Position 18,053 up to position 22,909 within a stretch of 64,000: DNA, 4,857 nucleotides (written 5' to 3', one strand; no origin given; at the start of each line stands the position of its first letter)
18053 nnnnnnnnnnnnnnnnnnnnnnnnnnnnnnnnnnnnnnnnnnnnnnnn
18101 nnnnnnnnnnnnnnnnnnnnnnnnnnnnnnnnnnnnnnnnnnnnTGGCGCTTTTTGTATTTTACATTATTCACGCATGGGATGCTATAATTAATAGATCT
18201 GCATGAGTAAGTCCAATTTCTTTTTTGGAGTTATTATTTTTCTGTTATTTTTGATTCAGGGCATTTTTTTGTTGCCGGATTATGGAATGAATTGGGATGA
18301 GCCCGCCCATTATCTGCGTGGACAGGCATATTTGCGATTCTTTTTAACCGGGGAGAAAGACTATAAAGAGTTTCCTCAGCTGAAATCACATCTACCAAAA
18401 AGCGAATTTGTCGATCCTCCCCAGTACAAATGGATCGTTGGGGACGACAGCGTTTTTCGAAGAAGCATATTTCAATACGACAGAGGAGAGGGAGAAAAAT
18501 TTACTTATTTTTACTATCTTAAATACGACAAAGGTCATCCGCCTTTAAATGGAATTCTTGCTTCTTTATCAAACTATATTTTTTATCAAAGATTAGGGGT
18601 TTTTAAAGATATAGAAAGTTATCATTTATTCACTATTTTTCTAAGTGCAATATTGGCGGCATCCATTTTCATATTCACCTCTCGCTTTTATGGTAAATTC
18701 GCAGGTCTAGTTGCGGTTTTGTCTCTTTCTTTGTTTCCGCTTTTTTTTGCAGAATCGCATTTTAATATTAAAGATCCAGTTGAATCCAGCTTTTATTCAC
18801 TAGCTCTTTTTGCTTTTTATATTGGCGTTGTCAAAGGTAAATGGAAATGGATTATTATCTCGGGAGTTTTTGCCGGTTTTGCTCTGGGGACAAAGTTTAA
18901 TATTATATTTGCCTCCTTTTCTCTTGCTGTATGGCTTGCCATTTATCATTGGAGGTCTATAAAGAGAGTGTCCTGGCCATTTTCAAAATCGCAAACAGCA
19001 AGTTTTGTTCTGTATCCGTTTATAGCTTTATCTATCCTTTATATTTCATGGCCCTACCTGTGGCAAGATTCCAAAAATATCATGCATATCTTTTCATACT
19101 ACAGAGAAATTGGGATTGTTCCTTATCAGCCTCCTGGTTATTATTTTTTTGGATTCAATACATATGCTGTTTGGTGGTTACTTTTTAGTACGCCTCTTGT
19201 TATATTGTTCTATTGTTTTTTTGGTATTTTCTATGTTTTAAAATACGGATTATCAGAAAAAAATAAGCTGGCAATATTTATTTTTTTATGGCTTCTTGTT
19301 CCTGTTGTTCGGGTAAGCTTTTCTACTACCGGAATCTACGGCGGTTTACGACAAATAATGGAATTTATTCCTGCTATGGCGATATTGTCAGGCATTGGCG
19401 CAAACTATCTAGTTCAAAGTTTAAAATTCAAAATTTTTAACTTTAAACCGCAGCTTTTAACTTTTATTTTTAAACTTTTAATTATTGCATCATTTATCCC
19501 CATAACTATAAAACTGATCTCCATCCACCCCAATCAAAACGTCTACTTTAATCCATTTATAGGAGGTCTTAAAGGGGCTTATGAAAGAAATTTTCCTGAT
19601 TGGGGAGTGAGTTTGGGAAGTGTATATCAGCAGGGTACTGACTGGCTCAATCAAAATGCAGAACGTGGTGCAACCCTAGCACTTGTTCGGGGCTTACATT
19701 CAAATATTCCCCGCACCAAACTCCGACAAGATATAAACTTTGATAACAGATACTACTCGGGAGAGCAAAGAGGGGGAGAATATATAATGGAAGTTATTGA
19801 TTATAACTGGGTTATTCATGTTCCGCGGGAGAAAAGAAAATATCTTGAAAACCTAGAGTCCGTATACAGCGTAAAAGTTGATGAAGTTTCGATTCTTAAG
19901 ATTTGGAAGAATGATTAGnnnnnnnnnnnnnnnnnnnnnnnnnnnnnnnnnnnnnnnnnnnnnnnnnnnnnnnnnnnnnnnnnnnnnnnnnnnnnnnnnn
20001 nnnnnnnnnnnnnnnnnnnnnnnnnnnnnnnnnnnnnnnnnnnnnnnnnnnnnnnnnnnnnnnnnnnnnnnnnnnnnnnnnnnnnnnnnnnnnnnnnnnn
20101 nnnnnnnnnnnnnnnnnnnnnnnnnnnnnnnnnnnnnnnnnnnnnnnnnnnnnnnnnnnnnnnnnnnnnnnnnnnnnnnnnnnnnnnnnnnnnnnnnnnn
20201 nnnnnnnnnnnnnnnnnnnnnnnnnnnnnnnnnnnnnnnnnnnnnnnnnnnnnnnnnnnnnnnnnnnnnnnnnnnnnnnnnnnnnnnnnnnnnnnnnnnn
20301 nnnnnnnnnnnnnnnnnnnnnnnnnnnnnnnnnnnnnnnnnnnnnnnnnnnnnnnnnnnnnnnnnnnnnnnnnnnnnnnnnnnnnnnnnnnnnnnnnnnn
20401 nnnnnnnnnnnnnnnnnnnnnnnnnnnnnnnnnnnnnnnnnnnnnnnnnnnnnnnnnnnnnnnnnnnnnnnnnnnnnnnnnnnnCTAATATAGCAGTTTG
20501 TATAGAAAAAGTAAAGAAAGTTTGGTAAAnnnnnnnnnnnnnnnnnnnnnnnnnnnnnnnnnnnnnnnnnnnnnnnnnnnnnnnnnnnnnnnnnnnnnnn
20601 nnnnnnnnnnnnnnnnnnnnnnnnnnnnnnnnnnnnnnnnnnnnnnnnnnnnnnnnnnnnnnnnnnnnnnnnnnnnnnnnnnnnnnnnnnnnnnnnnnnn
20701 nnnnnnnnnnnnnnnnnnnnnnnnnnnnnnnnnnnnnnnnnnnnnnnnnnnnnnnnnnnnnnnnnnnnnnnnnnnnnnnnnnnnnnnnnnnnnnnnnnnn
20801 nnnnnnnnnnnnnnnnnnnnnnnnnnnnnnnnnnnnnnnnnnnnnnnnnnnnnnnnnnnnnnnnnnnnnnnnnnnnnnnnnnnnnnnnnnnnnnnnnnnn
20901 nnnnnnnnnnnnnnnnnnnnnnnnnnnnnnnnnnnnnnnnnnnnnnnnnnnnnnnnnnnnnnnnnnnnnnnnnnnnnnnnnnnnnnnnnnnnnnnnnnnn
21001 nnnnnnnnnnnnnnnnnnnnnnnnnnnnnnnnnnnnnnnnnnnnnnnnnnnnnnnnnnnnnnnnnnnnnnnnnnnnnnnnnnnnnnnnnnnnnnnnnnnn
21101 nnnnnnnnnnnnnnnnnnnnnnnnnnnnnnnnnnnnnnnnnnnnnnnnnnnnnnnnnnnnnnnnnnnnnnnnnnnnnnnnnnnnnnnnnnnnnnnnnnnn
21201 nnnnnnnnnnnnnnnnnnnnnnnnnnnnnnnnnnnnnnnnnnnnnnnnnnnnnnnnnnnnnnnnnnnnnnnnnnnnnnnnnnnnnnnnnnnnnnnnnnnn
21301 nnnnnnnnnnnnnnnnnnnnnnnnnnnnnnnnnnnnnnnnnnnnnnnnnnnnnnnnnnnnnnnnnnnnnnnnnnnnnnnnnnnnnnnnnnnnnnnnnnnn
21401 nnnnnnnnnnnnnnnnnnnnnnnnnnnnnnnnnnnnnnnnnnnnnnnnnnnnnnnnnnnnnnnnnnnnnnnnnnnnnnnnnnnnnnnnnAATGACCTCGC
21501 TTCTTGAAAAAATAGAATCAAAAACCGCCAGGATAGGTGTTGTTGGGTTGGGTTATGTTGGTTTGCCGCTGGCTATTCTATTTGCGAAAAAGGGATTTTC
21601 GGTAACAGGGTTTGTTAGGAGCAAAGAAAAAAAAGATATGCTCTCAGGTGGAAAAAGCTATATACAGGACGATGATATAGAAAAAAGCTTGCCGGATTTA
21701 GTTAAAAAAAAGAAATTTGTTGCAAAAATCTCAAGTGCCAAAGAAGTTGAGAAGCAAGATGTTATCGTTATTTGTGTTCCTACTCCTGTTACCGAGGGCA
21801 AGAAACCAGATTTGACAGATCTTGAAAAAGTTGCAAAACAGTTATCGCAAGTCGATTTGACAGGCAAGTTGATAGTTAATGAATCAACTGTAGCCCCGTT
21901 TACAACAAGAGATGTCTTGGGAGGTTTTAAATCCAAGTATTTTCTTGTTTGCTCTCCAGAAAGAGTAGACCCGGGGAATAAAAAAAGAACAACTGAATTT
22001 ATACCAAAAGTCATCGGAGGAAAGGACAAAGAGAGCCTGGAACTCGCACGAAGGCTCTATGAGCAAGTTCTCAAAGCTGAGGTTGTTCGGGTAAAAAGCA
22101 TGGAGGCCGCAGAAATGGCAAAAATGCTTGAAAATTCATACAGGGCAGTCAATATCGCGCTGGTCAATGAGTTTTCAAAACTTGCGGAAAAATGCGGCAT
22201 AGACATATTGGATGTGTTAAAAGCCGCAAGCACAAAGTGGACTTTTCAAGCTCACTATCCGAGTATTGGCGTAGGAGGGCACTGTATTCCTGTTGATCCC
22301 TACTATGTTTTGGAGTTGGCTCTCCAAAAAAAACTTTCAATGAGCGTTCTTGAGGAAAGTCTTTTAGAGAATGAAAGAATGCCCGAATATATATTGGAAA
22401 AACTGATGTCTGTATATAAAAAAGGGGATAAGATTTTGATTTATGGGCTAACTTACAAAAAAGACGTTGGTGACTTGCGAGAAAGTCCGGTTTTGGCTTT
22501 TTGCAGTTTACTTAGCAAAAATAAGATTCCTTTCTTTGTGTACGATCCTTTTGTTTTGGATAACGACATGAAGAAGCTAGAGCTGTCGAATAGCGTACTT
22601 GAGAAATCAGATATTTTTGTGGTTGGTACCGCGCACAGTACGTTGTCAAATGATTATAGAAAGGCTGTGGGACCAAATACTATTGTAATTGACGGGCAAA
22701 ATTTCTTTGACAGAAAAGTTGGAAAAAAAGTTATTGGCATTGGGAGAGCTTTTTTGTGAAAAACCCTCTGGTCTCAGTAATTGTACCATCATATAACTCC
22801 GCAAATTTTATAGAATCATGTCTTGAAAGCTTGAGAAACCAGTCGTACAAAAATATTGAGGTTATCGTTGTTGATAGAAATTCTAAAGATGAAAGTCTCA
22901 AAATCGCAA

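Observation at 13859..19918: Inverted pair of near-identical GT-C paralogs bracketing an epimerase + GT4 module; a 38-nt stretch is identical but for one base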

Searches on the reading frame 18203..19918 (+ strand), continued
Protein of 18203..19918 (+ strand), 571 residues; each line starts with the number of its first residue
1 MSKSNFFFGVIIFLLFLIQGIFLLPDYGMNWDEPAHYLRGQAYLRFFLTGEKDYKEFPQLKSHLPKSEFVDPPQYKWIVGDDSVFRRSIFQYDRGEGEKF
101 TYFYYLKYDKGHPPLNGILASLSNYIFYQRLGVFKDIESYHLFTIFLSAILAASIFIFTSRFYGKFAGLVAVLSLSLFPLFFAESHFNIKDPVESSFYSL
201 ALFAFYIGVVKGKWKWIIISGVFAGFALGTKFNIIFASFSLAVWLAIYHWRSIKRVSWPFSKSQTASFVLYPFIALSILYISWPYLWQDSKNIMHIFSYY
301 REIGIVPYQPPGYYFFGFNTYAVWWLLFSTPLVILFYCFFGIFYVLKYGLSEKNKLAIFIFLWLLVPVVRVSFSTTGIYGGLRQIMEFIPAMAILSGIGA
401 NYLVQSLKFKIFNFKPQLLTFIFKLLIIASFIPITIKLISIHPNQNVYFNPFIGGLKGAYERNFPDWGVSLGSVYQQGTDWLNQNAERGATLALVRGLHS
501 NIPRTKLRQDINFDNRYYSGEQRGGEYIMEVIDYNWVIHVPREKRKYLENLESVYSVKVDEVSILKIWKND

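Call 26: find_encoding_contigs(protein=P0114, flank=10000, max_places=6)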
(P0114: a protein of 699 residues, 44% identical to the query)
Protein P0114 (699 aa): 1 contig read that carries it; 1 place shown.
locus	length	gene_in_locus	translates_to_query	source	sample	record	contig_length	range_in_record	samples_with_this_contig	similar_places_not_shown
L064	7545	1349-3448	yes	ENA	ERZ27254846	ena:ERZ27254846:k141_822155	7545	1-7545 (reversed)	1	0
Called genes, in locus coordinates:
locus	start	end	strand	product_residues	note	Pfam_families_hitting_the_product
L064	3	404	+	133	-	?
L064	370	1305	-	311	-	PF00106:adh_short (weak), PF01073:3Beta_HSD, PF01370:Epimerase, PF02719:Polysacc_synt_2, PF04321:RmlD_sub_bind, PF08659:KR, PF13460:NAD_binding_10 (weak), PF16363:GDP_Man_Dehyd, +2 more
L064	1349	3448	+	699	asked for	PF13231:PMT_2 (weak)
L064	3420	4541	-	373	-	PF13439:Glyco_transf_4, PF20706:GT4-conflict, PF00534:Glycos_transf_1, PF13692:Glyco_trans_1_4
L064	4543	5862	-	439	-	PF13231:PMT_2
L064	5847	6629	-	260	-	PF13641:Glyco_tranf_2_3 (weak), PF00535:Glycos_transf_2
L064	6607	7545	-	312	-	?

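Call 27: find_encoding_contigs(protein=P0001, flank=10000, max_places=6)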
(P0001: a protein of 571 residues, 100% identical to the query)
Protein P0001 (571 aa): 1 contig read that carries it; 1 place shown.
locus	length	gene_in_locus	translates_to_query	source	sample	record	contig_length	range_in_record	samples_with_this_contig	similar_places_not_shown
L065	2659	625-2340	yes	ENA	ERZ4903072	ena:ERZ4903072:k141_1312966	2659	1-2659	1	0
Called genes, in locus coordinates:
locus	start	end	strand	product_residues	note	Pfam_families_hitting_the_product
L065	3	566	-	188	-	?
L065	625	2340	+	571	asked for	PF13231:PMT_2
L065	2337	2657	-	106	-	?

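Call 33: search_solved_structures(query=A1, max_evalue=0.01)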
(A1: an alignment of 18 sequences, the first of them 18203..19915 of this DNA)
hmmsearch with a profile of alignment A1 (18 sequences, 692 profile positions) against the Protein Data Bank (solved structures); distinct sequences matched with E-value up to 0.01: 0.
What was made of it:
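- Closest known: GT-C class A glycosyltransferases ArnT, PglB/STT3/AglB, PMT and AftA. Different: Identity to any solved structure is only 10-15%, and a family profile finds no PDB sequence at E of 0.01 or better (call 33).
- Tried and rejected: Sequence search of the family profile against the PDB: no hit (call 33).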

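Call 44: predict_structure(alignment_id=A1)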
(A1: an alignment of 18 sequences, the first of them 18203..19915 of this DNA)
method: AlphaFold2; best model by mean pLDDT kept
length: 571 residues; sequences in the alignment: 18
mean_pLDDT: 85.4   pTM: 0.89
mean pLDDT of the five models: 85.4, 83.5, 83.0, 82.9, 79.5
residues with pLDDT >= 90: 254; 70-90: 252; 50-70: 65; < 50: 0
segments of 3 or more residues with pLDDT < 50: none
pLDDT, mean of each block of 10 residues (from residue 1): 88 94 80 86 95 85 75 67 82 70 88 91 96 91 95 97 95 89 81 94 96 95 96 90 92 85 94 96 92 83 66 78 86 95 94 89 91 64 75 97 82 69 92 80 68 89 77 80 92 73 83 75 80 80 85 88 89 73
secondary structure, 60 per line:
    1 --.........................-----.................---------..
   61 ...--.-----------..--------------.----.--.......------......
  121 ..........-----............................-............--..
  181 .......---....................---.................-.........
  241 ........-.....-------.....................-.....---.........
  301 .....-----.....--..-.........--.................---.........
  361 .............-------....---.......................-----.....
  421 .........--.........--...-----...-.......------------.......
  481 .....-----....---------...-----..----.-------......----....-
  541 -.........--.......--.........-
elements in order: H3-27 H33-49 H102-108 H115-130 H136-163 H165-176 H179-187 H191-210 H214-230 H232-248 H250-254 H262-282 H284-288 H292-305 H321-329 H332-348 H352-372 H381-384 H388-410 H416-429 H432-440 H455-461 H474-485 E491-494 E526-531 H536-539 H542-550 E553-559 E562-570
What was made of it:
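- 18203..19918 (+): ORF B: short-form GT-C (PMT_2) membrane glycosyltransferase, 571 aa. The AF2 model has pLDDT 85 and pTM 0.89 (call 44).
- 19517..19555 (+): Tract copy in B (core 39 nt); the extended 54-nt version is 19517..19570. It encodes residues 439-451 (1-based), at the end of helix 432-440 and the loop after the last membrane helix, ahead of the C-terminal alpha/beta domain (DSSP in call 44).
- On GT-C fold glycosyltransferase, PMT_2 (PF13231) type: AF2 model of B has pLDDT 85.4 and pTM 0.89 (call 44).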

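Call 46: fold_search(model_id=the predicted structure, library=pdb)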
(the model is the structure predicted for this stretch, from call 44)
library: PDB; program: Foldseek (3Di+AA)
matches with E <= 10: 330; with E <= 0.001: 19
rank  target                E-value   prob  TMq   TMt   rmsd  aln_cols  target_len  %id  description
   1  5f15                  1.9e-07  1.00  0.47  0.50  11.9       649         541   12  Crystal Structure of ArnT from Cupriavidus metallidurans bound to Undecaprenyl phosphate (released 2016-02-17)
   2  6s7o_A                2.1e-07  1.00  0.46  0.41  12.7       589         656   13  Cryo-EM structure of human oligosaccharyltransferase complex OST-A (released 2019-12-18)
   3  5ezm                  3.3e-07  1.00  0.46  0.48  12.5       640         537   12  Crystal Structure of ArnT from Cupriavidus metallidurans in the apo state (released 2016-02-17)
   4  9n9j_I                3.3e-07  1.00  0.43  0.37  13.2       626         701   13  Structure of a GRP94 folding intermediate engaged with a CCDC134- and FKBP11-bound secretory translocon (released 2025-11-19)
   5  7oci_F                3.7e-07  1.00  0.46  0.42  10.7       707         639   11  Cryo-EM structure of yeast Ost6p containing oligosaccharyltransferase complex (released 2022-02-16)
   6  6ftg_5                8.2e-07  1.00  0.47  0.43  10.6       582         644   12  Subtomogram average of OST-containing ribosome-translocon complexes from canine rough microsomal membranes (released 2018-03-21)
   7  6ezn_F                8.6e-07  1.00  0.39  0.35  10.8       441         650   12  Cryo-EM structure of the yeast oligosaccharyltransferase (OST) complex (released 2018-01-17)
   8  8age_A                1.7e-06  1.00  0.48  0.44  10.3       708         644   10  Structure of yeast oligosaccharylransferase complex with acceptor peptide bound (released 2022-12-07)
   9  8b6l_I                2.0e-06  1.00  0.46  0.39  12.6       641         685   12  Subtomogram average of the human Sec61-TRAP-OSTA-translocon (released 2022-12-07)
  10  6s7t_A                2.4e-06  1.00  0.46  0.38  11.0       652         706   12  Cryo-EM structure of human oligosaccharyltransferase complex OST-B (released 2019-12-18)
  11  6c26_A                4.0e-06  1.00  0.48  0.43  12.8       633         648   12  The Cryo-EM structure of a eukaryotic oligosaccharyl transferase complex (released 2018-01-31)
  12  8agb_A                7.8e-06  1.00  0.47  0.43  11.6       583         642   12  Structure of yeast oligosaccharylransferase complex with lipid-linked oligosaccharide bound (released 2022-12-07)
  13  5gmy_A                9.3e-06  1.00  0.49  0.34  11.9       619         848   11  Crystal structure of the Archaeoglobus fulgidus oligosaccharyltransferase (O29867_ARCFU) tethered with an acceptor pep (released 2017-02-01)
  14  8if8_C                1.8e-05  1.00  0.37  0.35  10.4       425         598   14  Arabinosyltransferase AftA (released 2023-05-31)
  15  9s6u_A                2.7e-05  1.00  0.48  0.50  10.7       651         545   12  Ternary cryo-EM structure of human ALG9 with Dol25-PP-GlcNAc2Man8, Dol25-P-Man and Fab (released 2026-03-18)
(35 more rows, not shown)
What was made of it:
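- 18203..19918 (+): Best Foldseek matches are ArnT, STT3, AglB, AftA and Pmt4 at TM about 0.47-0.50 (call 46).
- On GT-C fold glycosyltransferase, PMT_2 (PF13231) type: Foldseek matches ArnT 5f15/5ezm, STT3, AglB, AftA, ALG9 and Pmt4 at E 2e-7 to 5e-5, TM 0.37-0.50 (call 46).
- Closest known: GT-C class A glycosyltransferases ArnT, PglB/STT3/AglB, PMT and AftA. Same: The predicted fold matches (Foldseek prob 1.0, TM 0.47-0.50; call 46).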

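Call 50: find_encoding_contigs(protein=P0004, flank=10000, max_places=4)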
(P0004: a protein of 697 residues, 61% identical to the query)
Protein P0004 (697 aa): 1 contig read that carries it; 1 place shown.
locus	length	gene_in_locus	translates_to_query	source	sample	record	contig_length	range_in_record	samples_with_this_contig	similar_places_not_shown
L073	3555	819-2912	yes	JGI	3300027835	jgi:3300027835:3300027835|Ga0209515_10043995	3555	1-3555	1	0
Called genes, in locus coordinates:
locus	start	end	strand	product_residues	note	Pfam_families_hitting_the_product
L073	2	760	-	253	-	?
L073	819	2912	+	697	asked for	PF13231:PMT_2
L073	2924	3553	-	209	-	?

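Call 58: find_related_loci(query=P0004, collection=metagenome_contigs, flank=10000)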
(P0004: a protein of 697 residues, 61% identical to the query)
Query P0004 (697 aa) in metagenome_contigs; peptide patterns used: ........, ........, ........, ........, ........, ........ (x = any residue, [..] = any of these).
90 stretches matched a pattern; 38 encode a relative of the query (tblastn E <= 1e-3); 38 distinct loci.
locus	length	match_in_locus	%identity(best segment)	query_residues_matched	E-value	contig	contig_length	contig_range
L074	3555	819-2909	100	1-697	0e+0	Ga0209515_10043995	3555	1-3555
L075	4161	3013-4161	100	1-383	0e+0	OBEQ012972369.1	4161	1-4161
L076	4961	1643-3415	63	6-574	0e+0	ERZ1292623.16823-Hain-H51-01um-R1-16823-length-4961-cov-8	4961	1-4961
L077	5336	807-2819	49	34-696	0e+0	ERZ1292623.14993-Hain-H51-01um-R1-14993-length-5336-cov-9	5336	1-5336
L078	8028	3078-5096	43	25-696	2e-173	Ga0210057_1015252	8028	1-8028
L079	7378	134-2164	42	2-691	2e-172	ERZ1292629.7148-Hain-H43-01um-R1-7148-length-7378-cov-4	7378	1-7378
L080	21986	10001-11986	45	29-688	5e-169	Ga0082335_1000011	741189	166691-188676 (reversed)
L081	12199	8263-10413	40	9-694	6e-168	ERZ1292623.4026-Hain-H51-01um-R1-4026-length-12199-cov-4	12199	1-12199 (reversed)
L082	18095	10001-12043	41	10-687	3e-161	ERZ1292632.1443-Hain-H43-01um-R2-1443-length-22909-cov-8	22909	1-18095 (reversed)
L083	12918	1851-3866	41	3-681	5e-159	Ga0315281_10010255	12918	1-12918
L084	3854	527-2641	41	15-684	6e-165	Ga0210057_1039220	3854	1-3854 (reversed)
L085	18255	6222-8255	39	11-687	2e-158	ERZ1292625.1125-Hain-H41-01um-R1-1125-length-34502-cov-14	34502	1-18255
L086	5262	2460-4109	50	2-572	2e-160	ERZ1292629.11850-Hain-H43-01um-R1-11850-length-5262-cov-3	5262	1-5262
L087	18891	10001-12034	39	11-687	6e-158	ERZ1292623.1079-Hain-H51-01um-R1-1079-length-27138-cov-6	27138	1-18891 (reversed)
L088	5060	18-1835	43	108-697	1e-151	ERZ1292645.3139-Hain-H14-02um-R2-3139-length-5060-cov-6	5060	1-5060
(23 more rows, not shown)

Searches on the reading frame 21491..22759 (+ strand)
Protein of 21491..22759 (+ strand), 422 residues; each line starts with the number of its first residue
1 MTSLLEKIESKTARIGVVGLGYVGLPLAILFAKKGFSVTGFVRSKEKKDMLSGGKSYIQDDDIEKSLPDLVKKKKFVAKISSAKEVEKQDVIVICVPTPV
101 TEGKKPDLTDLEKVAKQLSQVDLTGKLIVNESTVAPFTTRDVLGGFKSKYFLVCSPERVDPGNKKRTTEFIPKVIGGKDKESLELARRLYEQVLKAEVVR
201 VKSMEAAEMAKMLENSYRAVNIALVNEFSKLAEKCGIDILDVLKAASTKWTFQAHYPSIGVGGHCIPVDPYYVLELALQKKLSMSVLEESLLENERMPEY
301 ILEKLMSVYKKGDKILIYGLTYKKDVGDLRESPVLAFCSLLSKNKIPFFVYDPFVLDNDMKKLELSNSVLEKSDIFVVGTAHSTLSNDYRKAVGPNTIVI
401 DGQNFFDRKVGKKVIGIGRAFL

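Call 32: search_protein_families(library=pfam, proteins=[window:21491-22759:+], max_evalue=0.0001)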
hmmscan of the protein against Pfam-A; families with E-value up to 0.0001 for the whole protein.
window:21491-22759:+ (422 aa): 5 families
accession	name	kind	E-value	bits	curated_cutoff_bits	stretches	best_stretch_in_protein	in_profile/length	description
PF03721.20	UDPG_MGDP_dh_N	-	4.7e-35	121.3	27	1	14-185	2-183/187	UDP-glucose/GDP-mannose dehydrogenase family, NAD binding domain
PF00984.24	UDPG_MGDP_dh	-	5.2e-26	91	25.4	1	205-295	1-93/94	UDP-glucose/GDP-mannose dehydrogenase family, central domain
PF03720.21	UDPG_MGDP_dh_C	-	5.1e-18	65.8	30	1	316-408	1-103/103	UDP-glucose/GDP-mannose dehydrogenase family, UDP binding domain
PF03446.21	NAD_binding_2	-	3.6e-07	30.8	21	1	14-143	1-104/161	NAD binding domain of 6-phosphogluconate dehydrogenase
PF01210.29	NAD_Gly3P_dh_N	-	5.6e-05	23.6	23.1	0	15-102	2-83/158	NAD-dependent glycerol-3-phosphate dehydrogenase N-terminus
